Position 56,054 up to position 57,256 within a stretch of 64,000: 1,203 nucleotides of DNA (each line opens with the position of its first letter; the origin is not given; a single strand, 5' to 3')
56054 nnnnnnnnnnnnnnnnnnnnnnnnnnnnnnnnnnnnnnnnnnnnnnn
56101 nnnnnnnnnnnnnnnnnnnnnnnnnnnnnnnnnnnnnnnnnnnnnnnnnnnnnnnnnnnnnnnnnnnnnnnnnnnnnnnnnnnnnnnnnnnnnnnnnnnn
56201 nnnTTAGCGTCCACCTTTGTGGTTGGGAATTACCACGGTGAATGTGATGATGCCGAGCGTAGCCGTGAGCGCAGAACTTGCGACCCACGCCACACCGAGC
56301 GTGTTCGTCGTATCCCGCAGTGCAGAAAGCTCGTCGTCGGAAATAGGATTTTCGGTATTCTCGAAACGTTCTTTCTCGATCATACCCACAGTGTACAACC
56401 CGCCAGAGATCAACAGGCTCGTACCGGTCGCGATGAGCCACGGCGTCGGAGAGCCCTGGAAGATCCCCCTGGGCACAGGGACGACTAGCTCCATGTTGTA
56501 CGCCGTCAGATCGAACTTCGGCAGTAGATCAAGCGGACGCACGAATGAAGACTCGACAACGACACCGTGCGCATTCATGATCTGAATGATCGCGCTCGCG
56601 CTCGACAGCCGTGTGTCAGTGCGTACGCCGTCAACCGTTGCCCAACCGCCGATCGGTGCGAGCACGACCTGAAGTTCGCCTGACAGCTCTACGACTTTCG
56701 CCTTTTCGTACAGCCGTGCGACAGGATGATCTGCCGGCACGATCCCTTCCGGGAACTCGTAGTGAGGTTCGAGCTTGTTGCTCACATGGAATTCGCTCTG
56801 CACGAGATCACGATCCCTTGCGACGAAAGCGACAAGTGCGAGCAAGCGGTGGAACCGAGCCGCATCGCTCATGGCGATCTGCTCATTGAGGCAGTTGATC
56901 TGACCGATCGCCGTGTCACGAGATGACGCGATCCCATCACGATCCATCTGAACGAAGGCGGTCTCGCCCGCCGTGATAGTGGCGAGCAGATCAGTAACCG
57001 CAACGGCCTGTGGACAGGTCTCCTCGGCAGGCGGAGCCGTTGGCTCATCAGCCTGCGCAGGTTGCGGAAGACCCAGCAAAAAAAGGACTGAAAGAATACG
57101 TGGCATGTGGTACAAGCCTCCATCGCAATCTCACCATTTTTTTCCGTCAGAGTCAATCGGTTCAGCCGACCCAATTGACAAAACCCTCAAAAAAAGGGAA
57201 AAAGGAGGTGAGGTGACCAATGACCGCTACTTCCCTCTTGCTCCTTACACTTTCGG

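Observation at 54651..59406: A transmembrane Ser/Thr kinase translationally coupled to a secreted TM protein, next to a metal-repeat FG-GAP lipoprotein.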

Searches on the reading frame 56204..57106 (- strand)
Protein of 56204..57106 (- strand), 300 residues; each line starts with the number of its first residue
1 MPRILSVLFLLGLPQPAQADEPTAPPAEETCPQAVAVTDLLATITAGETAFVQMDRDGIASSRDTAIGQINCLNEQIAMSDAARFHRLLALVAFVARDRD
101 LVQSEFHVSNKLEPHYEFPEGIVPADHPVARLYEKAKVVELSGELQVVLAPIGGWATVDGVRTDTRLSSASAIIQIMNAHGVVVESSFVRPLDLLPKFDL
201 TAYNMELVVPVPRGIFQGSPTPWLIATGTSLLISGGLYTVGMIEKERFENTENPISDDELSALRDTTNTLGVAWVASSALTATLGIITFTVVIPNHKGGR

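Call 5: search_protein_families(library=pfam, proteins=[window:56204-57106:-], max_evalue=0.01)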
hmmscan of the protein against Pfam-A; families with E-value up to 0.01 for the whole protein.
window:56204-57106:- (300 aa): 0 families

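Call 6: search_protein_families(library=ncbifam, proteins=[window:56204-57106:-], max_evalue=0.01)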
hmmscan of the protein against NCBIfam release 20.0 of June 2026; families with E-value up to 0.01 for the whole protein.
window:56204-57106:- (300 aa): 0 families

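Call 9: find_homologous_proteins(query=window:56204-57106:-, max_evalue=0.001)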
Query window:56204-57106:- (300 aa): 5 proteins with E <= 0.001 among 4072 candidates.
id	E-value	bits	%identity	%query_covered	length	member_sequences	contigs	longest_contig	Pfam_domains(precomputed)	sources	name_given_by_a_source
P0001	5.2e-193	658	100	100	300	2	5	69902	-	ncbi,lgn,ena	ncbi:MAG: hypothetical protein AAB337_01110 [Patescibacteria group bacterium]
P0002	1.1e-133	463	70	100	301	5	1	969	-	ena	-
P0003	5.1e-118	412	67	92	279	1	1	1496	-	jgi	jgi:hypothetical protein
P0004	1.1e-89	319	56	86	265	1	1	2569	-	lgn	-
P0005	2.1e-87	311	54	90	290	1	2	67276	-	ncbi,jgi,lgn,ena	-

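Call 10: find_encoding_contigs(protein=P0005, flank=10000, max_places=4)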
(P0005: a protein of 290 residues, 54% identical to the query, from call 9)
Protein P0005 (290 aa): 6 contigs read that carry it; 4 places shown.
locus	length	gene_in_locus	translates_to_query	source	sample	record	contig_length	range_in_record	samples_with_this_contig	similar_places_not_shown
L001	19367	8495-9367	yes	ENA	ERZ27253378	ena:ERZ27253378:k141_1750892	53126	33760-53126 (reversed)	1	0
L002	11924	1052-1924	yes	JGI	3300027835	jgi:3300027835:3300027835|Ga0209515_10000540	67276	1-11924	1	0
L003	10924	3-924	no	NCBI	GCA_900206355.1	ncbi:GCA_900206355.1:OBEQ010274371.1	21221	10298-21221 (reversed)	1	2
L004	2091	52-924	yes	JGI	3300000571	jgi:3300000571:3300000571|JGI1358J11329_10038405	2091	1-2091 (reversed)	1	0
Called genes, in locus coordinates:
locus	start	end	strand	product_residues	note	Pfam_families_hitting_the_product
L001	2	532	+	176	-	?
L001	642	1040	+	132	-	PF01909:NTP_transf_2 (weak), PF18765:Polbeta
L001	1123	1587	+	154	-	-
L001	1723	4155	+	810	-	PF07719:TPR_2 (faint), PF14559:TPR_19 (faint), PF13431:TPR_17 (faint), PF13432:TPR_16 (faint), PF13414:TPR_11 (faint)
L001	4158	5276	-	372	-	-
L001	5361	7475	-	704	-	PF13517:FG-GAP_3 (faint), PF11617:Cu-binding_MopE, PF01839:FG-GAP (weak)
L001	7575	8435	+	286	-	PF01797:Y1_Tnp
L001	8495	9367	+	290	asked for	-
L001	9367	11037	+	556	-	PF00069:Pkinase, PF07714:PK_Tyr_Ser-Thr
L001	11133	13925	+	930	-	PF00133:tRNA-synt_1, PF09334:tRNA-synt_1g (weak), PF08264:Anticodon_1, PF10458:Val_tRNA-synt_C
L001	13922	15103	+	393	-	PF00579:tRNA-synt_1b, PF22421:SYY_C-terminal (weak)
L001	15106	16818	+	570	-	PF03485:Arg_tRNA_synt_N, PF00750:tRNA-synt_1d, PF05746:DALR_1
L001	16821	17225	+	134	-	-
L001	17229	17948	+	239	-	PF00781:DAGK_cat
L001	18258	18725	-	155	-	PF07963:N_methyl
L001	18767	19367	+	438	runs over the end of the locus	PF00437:T2SSE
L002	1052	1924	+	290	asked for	-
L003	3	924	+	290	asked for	?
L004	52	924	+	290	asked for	-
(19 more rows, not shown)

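Call 11: find_encoding_contigs(protein=P0001, flank=10000, max_places=4)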
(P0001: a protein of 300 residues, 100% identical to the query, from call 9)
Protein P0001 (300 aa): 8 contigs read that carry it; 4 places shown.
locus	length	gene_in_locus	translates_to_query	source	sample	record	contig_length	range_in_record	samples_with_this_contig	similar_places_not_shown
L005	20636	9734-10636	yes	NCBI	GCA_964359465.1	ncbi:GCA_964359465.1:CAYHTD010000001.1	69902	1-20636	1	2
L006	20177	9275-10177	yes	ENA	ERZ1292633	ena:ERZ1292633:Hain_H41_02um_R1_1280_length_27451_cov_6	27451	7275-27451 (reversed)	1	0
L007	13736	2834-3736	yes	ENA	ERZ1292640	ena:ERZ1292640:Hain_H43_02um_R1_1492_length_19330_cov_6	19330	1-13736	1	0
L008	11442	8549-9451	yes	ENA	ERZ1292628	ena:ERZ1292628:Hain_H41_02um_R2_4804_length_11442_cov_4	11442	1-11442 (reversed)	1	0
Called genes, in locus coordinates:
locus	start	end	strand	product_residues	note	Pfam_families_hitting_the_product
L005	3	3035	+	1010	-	?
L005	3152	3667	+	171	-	-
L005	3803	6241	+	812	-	PF13431:TPR_17 (faint), PF07719:TPR_2 (faint), PF13428:TPR_14 (faint), PF14559:TPR_19 (faint), PF13432:TPR_16 (weak)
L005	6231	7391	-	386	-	PF01368:DHH (faint)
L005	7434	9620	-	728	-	PF11617:Cu-binding_MopE, PF13517:FG-GAP_3 (faint), PF14312:FG-GAP_2 (faint), PF11617:Cu-binding_MopE, PF01839:FG-GAP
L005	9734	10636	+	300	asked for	-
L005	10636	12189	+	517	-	PF00069:Pkinase, PF07714:PK_Tyr_Ser-Thr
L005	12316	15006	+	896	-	PF00133:tRNA-synt_1, PF09334:tRNA-synt_1g (weak), PF00133:tRNA-synt_1, PF08264:Anticodon_1, PF10458:Val_tRNA-synt_C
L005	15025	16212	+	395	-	PF00579:tRNA-synt_1b, PF22421:SYY_C-terminal (weak), PF01479:S4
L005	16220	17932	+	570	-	PF03485:Arg_tRNA_synt_N, PF00750:tRNA-synt_1d, PF05746:DALR_1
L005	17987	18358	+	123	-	PF04519:Bactofilin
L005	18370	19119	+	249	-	PF00781:DAGK_cat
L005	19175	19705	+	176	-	-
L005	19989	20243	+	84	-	-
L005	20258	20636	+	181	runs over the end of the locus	PF01209:Ubie_methyltran (weak), PF13847:Methyltransf_31, PF08241:Methyltransf_11, PF08242:Methyltransf_12 (weak), PF13649:Methyltransf_25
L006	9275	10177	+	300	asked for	-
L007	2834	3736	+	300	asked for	-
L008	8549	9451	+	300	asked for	-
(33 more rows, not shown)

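Call 14: find_related_loci(query=A1, collection=genome_contigs, flank=10000)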
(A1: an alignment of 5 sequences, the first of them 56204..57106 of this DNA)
Query A1 (300 aa) in genome_contigs; peptide patterns used: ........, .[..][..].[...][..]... (x = any residue, [..] = any of these).
27 stretches matched a pattern, but none encodes a relative of the query by tblastn (E <= 1e-3).

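Call 19: predict_structure(alignment_id=A1)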
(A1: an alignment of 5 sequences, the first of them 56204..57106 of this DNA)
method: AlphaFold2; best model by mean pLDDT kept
length: 300 residues; sequences in the alignment: 5
mean_pLDDT: 41.4   pTM: 0.36
mean pLDDT of the five models: 41.4, 40.4, 39.5, 37.3, 35.3
residues with pLDDT >= 90: 0; 70-90: 34; 50-70: 32; < 50: 234
segments of 3 or more residues with pLDDT < 50: 1-29, 97-103, 105-110, 112-300
pLDDT, mean of each block of 10 residues (from residue 1): 35 31 38 81 74 65 81 66 57 49 47 40 34 31 31 28 36 39 41 39 31 29 30 28 28 40 32 27 28 27
secondary structure, 60 per line:
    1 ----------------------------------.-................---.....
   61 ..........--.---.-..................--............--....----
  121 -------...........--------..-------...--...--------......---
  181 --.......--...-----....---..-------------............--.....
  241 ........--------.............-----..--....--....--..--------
elements in order: H37-52 H56-70 H79-96 H99-110 H128-138 E156-158 E161-163 E172-177 E183-189 H200-203 H222-233 H236-248 H257-269 E279-282 E285-288

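Call 25: search_protein_families(library=pfam, proteins=[P0005, P0004], max_evalue=10)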
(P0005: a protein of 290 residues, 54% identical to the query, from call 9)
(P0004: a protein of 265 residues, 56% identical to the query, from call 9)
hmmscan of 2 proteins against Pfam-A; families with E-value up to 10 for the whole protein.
P0005 (290 aa): 0 families

P0004 (265 aa): 0 families

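Call 29: search_protein_representatives(alignment_id=A1)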
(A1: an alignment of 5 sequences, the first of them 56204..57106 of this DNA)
Query: 5 sequences, 289 profile positions. Proteins with E-value up to 0.001 (for the whole library): 1666; up to 1e-10: 968; up to 1e-30: 23. The best 150 are listed.
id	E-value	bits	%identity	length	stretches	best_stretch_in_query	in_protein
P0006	7.6e-120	415.5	-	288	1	4-288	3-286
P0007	9.0e-105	366.1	-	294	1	6-288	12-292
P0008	2.4e-51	190.7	-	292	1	5-287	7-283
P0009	1.7e-45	171.5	-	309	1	6-276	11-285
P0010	1.0e-43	165.7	-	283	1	5-279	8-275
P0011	8.0e-41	156.2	-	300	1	4-281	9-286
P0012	1.0e-40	155.8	-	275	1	8-277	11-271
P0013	1.4e-39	152.1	-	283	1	9-280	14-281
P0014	5.1e-37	143.7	-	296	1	5-269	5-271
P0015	1.8e-36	141.9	-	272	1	8-280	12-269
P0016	3.2e-36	141.1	-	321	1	4-272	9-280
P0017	4.4e-36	140.6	-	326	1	14-273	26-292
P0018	1.3e-35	139.1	-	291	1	6-186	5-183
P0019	1.3e-35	139.1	-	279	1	27-280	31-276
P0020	9.9e-35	136.2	-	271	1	16-278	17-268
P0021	2.4e-34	134.9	-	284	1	3-281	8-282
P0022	2.8e-34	134.7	-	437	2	18-275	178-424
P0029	1.1e-30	123.0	-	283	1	16-277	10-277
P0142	6.6e-24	100.7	-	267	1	14-275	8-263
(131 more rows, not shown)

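Call 32: find_homologous_proteins(query=A2, max_evalue=0.00001)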
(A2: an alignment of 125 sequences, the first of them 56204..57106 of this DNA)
Query A2 (125 sequences) (300 aa, profile of the alignment): 8 proteins with E <= 0.00001 among 8000 candidates.
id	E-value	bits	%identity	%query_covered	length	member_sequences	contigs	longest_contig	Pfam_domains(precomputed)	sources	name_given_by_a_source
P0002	5.5e-84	300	70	100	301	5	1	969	-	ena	-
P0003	1.5e-82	295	67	92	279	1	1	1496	-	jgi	jgi:hypothetical protein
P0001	3.8e-82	294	100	100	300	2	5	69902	-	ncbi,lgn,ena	ncbi:MAG: hypothetical protein AAB337_01110 [Patescibacteria group bacterium]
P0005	1.8e-79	285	54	90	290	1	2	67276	-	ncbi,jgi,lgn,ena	-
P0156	1.4e-74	269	32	54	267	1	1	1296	-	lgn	-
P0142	1.2e-71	259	29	86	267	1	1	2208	-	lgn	-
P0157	1.1e-66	243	26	84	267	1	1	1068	-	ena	-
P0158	2.2e-49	186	23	57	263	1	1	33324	-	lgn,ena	-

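Call 33: find_encoding_contigs(protein=P0158, flank=8000, max_places=3)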
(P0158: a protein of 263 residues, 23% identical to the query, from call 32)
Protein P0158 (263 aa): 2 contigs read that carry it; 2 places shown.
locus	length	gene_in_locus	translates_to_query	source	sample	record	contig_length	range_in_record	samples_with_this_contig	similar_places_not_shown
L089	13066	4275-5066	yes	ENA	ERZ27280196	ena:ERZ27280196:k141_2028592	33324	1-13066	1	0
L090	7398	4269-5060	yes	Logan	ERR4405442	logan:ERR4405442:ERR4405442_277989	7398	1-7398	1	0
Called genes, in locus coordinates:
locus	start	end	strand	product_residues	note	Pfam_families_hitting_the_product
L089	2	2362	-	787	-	?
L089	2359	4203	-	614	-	PF07584:BatA, PF13519:VWA_2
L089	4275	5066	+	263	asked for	-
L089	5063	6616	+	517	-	PF00069:Pkinase, PF07714:PK_Tyr_Ser-Thr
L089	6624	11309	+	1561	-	PF11617:Cu-binding_MopE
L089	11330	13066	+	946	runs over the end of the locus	-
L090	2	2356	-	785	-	?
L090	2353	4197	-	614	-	PF07584:BatA, PF13519:VWA_2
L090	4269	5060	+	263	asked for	-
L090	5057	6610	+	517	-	PF00069:Pkinase, PF07714:PK_Tyr_Ser-Thr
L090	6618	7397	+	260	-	?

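Call 34: find_encoding_contigs(protein=P0142, flank=8000, max_places=3)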
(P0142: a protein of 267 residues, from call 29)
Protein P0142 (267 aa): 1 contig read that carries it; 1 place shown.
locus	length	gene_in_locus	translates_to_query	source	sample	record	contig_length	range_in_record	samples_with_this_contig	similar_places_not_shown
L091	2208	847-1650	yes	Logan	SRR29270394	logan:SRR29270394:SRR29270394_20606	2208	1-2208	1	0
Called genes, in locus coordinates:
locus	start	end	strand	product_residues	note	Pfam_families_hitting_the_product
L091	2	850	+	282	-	?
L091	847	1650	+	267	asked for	-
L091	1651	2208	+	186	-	?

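Call 39: find_homologous_proteins(query=P0029, max_evalue=0.00001)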
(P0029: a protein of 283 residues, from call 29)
Query P0029 (283 aa): 7 proteins with E <= 0.00001 among 8000 candidates.
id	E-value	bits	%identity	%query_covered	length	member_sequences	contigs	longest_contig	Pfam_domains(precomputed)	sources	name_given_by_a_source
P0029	8.4e-173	591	100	100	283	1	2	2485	-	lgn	-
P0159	9.3e-46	175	44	96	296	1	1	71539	-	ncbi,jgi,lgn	-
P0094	1.5e-45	174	44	87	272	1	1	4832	-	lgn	-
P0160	5.8e-31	126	37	87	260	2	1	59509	-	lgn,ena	-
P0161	1.6e-30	125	33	94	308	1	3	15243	-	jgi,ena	-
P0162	1.1e-27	116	32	95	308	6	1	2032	-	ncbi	-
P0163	9.6e-7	47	32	50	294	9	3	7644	-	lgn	-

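Call 40: find_encoding_contigs(protein=P0159, flank=8000, max_places=2)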
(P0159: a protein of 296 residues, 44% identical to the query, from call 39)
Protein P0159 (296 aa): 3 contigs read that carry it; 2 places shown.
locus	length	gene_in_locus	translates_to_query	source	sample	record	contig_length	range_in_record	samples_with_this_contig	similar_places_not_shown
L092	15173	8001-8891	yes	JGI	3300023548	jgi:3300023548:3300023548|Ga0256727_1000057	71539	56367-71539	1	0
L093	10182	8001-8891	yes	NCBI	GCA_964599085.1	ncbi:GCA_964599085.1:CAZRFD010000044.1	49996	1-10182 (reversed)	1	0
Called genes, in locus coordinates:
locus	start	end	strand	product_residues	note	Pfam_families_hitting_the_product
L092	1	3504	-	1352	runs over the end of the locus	PF13517:FG-GAP_3 (faint), PF01839:FG-GAP (faint)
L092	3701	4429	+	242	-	-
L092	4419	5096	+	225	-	-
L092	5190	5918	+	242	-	-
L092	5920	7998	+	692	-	PF13517:FG-GAP_3 (faint), PF11617:Cu-binding_MopE, PF01839:FG-GAP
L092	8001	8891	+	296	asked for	-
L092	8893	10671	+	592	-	PF00069:Pkinase, PF07714:PK_Tyr_Ser-Thr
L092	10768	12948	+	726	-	PF00069:Pkinase, PF07714:PK_Tyr_Ser-Thr, PF03781:FGE-sulfatase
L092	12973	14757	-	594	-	PF00082:Peptidase_S8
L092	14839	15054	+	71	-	-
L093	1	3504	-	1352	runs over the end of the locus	PF13517:FG-GAP_3 (faint), PF01839:FG-GAP (faint)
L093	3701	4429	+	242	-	-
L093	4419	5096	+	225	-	-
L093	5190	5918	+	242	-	-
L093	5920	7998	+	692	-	PF13517:FG-GAP_3 (faint), PF11617:Cu-binding_MopE, PF01839:FG-GAP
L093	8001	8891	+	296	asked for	-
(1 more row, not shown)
